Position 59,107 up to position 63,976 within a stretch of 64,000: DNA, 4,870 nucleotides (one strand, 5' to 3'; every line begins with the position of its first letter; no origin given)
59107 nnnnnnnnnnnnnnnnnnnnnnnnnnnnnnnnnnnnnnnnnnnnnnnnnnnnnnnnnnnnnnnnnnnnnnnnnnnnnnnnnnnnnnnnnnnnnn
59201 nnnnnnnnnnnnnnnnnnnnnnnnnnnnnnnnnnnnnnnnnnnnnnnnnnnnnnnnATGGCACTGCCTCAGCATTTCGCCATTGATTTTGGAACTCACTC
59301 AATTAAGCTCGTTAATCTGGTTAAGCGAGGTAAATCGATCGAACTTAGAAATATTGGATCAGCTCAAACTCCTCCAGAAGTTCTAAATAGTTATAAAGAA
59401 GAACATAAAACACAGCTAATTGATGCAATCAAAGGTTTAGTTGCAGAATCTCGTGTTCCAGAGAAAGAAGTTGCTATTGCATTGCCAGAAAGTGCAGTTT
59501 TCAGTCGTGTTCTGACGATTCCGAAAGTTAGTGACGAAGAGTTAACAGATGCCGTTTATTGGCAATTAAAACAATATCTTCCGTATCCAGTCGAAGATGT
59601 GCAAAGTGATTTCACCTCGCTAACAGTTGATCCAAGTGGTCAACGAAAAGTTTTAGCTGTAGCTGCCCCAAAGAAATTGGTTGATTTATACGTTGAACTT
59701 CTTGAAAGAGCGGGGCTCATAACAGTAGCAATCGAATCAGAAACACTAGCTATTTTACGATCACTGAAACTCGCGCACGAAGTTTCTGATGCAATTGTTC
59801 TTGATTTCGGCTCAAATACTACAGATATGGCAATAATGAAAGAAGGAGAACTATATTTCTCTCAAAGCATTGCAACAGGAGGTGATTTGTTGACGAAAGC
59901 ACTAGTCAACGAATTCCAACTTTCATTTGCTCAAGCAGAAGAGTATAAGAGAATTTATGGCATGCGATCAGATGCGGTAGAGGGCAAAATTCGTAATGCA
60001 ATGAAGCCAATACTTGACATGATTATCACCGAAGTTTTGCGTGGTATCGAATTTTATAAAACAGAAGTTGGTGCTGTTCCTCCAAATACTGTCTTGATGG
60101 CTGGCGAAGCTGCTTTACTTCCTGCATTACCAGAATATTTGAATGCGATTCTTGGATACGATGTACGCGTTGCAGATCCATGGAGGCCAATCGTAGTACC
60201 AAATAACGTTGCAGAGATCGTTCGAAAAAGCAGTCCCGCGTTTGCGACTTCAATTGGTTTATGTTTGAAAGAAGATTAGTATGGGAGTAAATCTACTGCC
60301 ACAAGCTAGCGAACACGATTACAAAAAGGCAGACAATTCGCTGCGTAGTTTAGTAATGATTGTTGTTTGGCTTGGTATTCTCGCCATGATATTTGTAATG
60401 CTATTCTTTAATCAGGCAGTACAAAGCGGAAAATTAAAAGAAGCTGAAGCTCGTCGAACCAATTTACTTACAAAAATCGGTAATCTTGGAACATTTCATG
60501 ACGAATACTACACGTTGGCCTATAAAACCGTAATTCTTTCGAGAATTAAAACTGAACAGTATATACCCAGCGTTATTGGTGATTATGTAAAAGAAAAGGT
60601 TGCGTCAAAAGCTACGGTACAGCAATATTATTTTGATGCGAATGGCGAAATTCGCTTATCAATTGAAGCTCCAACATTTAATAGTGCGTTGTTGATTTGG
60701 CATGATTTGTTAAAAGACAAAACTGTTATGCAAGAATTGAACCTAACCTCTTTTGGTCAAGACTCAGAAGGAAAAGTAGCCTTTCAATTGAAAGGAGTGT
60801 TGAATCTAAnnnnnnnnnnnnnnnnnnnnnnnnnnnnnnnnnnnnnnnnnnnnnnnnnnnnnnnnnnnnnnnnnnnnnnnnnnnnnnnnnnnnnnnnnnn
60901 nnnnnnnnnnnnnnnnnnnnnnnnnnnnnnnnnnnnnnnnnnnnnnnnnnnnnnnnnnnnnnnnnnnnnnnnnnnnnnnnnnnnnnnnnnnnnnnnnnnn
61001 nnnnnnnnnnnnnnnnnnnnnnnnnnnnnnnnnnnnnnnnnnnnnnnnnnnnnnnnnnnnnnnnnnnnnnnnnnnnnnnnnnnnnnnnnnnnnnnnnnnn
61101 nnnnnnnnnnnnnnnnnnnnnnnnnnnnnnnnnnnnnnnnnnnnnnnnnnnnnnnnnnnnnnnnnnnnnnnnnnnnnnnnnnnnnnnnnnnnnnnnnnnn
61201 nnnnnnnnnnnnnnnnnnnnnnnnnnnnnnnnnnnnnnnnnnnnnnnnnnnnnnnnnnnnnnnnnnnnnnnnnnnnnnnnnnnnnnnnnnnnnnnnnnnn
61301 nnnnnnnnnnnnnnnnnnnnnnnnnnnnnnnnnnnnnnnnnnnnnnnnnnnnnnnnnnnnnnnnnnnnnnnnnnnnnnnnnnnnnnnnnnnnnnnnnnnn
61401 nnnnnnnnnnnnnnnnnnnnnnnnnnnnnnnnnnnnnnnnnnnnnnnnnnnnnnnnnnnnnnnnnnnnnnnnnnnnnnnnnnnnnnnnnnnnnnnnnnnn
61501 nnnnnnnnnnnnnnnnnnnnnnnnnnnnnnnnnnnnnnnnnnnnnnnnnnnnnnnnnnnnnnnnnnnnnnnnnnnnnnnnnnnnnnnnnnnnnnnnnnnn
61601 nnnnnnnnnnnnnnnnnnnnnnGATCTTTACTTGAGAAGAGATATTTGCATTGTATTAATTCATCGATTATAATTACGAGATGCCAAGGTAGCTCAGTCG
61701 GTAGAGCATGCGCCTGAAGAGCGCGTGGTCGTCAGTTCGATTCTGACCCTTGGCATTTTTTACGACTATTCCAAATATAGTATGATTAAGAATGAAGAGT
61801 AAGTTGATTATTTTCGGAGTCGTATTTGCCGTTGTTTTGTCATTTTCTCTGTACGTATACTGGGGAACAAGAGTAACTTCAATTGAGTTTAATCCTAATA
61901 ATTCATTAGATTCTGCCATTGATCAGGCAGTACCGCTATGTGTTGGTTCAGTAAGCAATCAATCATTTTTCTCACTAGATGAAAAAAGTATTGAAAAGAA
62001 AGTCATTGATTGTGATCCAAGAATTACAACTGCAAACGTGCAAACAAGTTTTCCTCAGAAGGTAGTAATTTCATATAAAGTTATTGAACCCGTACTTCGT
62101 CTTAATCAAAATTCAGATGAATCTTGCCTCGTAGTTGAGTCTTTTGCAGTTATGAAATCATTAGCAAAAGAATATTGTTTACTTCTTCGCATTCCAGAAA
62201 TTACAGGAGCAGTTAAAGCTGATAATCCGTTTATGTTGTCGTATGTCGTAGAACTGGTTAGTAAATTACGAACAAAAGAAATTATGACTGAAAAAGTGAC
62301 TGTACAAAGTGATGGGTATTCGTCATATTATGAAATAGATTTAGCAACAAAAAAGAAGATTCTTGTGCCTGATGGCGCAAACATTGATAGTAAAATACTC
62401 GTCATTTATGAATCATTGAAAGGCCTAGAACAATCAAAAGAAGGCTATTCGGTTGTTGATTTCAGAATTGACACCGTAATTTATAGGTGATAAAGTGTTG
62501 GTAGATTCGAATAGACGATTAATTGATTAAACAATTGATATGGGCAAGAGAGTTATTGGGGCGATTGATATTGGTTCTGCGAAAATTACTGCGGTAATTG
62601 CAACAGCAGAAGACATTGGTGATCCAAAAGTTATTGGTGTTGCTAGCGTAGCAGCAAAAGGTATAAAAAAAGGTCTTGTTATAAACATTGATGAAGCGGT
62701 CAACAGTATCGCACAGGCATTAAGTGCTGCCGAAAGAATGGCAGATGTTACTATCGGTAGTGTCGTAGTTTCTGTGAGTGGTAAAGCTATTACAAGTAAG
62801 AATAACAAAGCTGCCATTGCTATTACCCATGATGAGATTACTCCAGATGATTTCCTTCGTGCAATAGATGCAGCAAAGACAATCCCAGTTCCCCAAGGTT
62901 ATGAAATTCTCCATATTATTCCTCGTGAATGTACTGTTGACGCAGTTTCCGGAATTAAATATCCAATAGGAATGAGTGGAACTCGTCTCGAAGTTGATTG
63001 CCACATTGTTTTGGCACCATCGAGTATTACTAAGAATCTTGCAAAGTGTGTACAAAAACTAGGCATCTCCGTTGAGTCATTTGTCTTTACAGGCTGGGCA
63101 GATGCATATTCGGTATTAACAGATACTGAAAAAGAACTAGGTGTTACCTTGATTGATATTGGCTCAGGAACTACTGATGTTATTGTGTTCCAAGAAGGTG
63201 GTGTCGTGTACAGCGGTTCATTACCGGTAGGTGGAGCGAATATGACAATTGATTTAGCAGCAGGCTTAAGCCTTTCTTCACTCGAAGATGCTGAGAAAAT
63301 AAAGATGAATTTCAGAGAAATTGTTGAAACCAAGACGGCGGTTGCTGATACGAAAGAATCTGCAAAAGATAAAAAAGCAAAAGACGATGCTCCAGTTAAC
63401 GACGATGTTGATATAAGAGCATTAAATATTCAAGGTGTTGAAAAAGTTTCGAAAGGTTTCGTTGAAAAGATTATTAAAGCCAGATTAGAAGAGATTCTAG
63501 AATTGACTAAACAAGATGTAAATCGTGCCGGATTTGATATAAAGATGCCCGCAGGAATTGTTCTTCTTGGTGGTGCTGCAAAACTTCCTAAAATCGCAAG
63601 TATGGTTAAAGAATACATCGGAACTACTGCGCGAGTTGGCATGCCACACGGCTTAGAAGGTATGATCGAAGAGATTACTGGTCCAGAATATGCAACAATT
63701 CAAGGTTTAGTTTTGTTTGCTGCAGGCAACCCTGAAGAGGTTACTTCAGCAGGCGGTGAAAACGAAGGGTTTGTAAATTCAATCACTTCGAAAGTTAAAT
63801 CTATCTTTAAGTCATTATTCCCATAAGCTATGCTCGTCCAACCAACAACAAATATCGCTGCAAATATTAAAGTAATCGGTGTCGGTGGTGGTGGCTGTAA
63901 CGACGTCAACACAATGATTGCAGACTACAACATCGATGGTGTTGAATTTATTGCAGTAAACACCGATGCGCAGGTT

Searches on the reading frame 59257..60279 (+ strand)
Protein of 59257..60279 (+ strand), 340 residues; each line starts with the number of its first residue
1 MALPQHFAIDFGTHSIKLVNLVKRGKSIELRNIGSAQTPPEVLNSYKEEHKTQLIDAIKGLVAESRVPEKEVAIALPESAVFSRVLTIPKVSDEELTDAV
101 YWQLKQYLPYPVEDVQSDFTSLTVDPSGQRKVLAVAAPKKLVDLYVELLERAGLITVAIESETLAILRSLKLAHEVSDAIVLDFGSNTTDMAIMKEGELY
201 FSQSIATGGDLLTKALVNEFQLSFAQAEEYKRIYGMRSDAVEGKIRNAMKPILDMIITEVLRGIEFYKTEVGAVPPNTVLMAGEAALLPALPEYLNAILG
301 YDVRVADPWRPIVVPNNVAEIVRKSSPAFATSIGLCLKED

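Call 6: search_protein_families(library=pfam, proteins=[window:59257-60279:+], max_evalue=0.01)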
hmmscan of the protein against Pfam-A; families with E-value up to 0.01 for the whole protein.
window:59257-60279:+ (340 aa): 5 families
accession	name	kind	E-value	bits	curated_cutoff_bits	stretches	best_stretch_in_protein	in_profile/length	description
PF11104.14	PilM_2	-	1.6e-44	152.7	27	1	9-338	2-338/340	Type IV pilus assembly protein PilM;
PF14450.12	FtsA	-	2.5e-16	60.6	31.8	1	181-334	2-127/127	Cell division protein FtsA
PF06723.19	MreB_Mbl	-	7.7e-10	38.5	27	1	148-218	115-186/327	MreB/Mbl protein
PF08841.16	DDR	-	0.00061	19.3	24.6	1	165-233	121-190/328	Diol dehydratase reactivase ATPase-like domain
PF25216.1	Volactin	-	0.0011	19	35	1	171-287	160-279/321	Volactin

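Call 7: search_protein_families(library=ncbifam, proteins=[window:59257-60279:+], max_evalue=0.01)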
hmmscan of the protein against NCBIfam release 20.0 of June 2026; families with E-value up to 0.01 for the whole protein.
window:59257-60279:+ (340 aa): 10 families
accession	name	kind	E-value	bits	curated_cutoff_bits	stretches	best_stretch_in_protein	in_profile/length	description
TIGR01175.1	pilM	subfamily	2.8e-58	197.6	133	1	9-339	8-347/348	type IV pilus assembly protein PilM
NF045709.1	Amuc_1101_fam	equivalog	5.3e-36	124.6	650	1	51-338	51-348/608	Amuc_1101 family PilM-like pilus complex protein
TIGR02529.1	EutJ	subfamily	1.7e-13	50.6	152.1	1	144-265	79-191/239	ethanolamine utilization protein EutJ family protein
NF011660.0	PRK15080.1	equivalog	1.9e-13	50.2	182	1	145-312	113-262/277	ethanolamine utilization protein EutJ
TIGR01174.1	ftsA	equivalog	6.3e-13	48.5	175.85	1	146-244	164-263/371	cell division protein FtsA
NF010539.0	PRK13927.1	subfamily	1.6e-08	33.9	293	1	168-220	143-194/339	rod shape-determining protein MreB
TIGR00904.1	mreB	subfamily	4e-07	29.4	365.75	1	157-223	129-196/334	MreB/Mrl family cell shape determining protein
NF010540.1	PRK13929.1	exception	4.2e-05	22.8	515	0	157-218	129-191/334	rod-share determining protein MreBH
NF007009.0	PRK09472.1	equivalog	0.001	18.2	409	1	179-237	206-264/420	cell division protein FtsA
NF045748.1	MPN316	equivalog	0.0025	17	500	0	136-209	163-234/424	MPN316 family protein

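Call 11: list_cluster_members(proteins=[P0001, window:59257-60279:+])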
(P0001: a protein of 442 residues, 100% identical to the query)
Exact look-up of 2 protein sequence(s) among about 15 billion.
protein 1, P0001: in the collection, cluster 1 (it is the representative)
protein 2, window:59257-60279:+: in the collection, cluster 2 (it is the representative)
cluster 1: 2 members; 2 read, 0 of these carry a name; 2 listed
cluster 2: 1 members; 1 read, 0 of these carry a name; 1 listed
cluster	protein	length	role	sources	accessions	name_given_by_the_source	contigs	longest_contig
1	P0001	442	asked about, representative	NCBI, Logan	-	-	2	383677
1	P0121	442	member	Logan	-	-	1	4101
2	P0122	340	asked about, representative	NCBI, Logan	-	-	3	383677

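Call 12: find_related_loci(query=window:59257-60279:+, collection=genome_contigs, flank=6000)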
Query window:59257-60279:+ (340 aa) in genome_contigs; peptide patterns used: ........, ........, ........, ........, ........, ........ (x = any residue, [..] = any of these).
48 stretches matched a pattern; 4 encode a relative of the query (tblastn E <= 1e-3); 4 distinct loci.
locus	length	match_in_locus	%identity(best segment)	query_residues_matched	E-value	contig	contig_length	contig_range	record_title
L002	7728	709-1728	83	1-340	0e+0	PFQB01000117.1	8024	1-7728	MAG: Candidatus Dojkabacteria bacterium CG_4_10_14_0_2_um_filter_Dojkabacteria_WS6_41_15 isolate CG_4_10_14_0_2_um_filte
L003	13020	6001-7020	80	1-340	0e+0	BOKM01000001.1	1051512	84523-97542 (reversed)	Patescibacteria group bacterium BroJett019 DNA, sequence1, whole genome shotgun sequence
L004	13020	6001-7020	80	1-340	0e+0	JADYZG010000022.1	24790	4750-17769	MAG: bacterium isolate SJ560 c_000001115569, whole genome shotgun sequence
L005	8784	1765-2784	82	1-340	0e+0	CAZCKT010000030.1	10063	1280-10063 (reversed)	MAG TPA_asm: uncultured Candidatus Saccharibacteria bacterium isolate SRP298887_co1_119 genome assembly, contig: NODE_74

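Call 58: find_related_loci(query=window:59257-60279:+, collection=metagenome_contigs, flank=4000)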
Query window:59257-60279:+ (340 aa) in metagenome_contigs; peptide patterns used: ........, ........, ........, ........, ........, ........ (x = any residue, [..] = any of these).
62 stretches matched a pattern; 3 encode a relative of the query (tblastn E <= 1e-3); 3 distinct loci.
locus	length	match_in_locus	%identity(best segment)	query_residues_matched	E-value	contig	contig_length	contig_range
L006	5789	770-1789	83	1-340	0e+0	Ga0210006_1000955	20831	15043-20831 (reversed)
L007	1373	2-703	85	107-340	1e-149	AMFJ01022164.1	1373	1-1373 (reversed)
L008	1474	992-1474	83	1-161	6e-94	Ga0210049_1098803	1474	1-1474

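Call 76: search_protein_families(library=pfam, proteins=[L004:5184-5882:-, L003:5032-5784:-, L002:40-585:-, L005:905-1327:-, L009:3609-4100:+, L003:4569-5042:+, L004:3444-4877:+], max_evalue=0.001)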
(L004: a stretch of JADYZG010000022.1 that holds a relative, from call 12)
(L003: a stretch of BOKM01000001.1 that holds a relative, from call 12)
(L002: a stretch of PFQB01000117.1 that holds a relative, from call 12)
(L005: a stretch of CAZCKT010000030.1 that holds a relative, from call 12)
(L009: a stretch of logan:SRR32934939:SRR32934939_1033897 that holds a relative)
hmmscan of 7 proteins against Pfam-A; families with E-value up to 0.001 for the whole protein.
L004:5184-5882:- (232 aa): 0 families

L003:5032-5784:- (250 aa): 0 families

L002:40-585:- (181 aa): 0 families

L005:905-1327:- (140 aa): 0 families

L009:3609-4100:+ (164 aa): 0 families

L003:4569-5042:+ (157 aa): 6 families
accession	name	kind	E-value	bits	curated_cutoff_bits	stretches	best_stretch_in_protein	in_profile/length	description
PF12799.13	LRR_4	-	6e-15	55.4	27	2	102-141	3-42/44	Leucine Rich repeats (2 copies)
PF13855.12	LRR_8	-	8.4e-14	51.5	27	2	42-88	13-60/61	Leucine rich repeat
PF00560.39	LRR_1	-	9.6e-13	46.1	20.6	0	55-76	2-23/23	Leucine Rich Repeat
PF23598.1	LRR_14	-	4e-10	39.4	40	1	39-134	56-150/353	Leucine-rich repeat region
PF23211.1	LRR_LRWD1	-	5e-06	26.8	28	0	93-129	35-70/190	Leucine-rich repeat and WD repeat-containing protein 1, LRR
PF13516.12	LRR_6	-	5.2e-05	23.4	23.4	0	77-90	3-16/24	Leucine Rich repeat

L004:3444-4877:+ (477 aa): 0 families

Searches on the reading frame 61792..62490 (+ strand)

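Call 6: search_protein_families(library=pfam, proteins=[window:61792-62490:+], max_evalue=0.01)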
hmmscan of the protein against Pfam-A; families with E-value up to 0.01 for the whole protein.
window:61792-62490:+ (232 aa): 1 family
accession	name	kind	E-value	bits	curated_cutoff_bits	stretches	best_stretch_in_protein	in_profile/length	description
PF08478.15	POTRA_1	-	0.00042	21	23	1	56-93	28-64/69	POTRA domain, FtsQ-type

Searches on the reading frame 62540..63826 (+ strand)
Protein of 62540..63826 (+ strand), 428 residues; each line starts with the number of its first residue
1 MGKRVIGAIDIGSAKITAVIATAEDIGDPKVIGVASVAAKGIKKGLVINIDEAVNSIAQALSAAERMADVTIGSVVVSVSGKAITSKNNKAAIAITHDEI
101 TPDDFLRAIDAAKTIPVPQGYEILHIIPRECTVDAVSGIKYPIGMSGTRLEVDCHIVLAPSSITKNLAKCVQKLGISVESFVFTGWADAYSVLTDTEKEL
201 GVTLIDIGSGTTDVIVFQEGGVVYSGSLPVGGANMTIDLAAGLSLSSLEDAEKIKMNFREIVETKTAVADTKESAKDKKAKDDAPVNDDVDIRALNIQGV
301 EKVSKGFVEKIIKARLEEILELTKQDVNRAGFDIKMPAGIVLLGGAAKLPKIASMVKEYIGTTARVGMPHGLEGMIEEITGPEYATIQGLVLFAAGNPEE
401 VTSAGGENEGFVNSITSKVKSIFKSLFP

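Call 6: search_protein_families(library=pfam, proteins=[window:62540-63826:+], max_evalue=0.01)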
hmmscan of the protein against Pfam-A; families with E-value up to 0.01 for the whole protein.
window:62540-63826:+ (428 aa): 8 families
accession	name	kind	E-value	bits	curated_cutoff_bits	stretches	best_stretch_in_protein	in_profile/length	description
PF14450.12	FtsA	-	4.8e-30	105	31.8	2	204-389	2-127/127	Cell division protein FtsA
PF02491.25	SHS2_FTSA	-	1.6e-24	86.5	25.4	1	81-157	1-78/79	SHS2 domain inserted in FTSA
PF11104.14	PilM_2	-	7.4e-09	35.4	27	1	177-257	156-236/340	Type IV pilus assembly protein PilM;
PF06723.19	MreB_Mbl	-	2.8e-08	33.4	27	1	195-366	140-303/327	MreB/Mbl protein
PF06277.17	EutA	-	6.4e-06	25.8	27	1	196-277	139-213/475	Ethanolamine utilisation protein EutA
PF08841.16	DDR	-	1.2e-05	25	24.6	1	174-392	107-326/328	Diol dehydratase reactivase ATPase-like domain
PF00012.26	HSP70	-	6.2e-05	21.9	20.6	1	189-365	176-355/599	Hsp70 protein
PF01869.26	BcrAD_BadFG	-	0.0021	18.1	31.5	0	205-233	3-31/271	BadF/BadG/BcrA/BcrD ATPase family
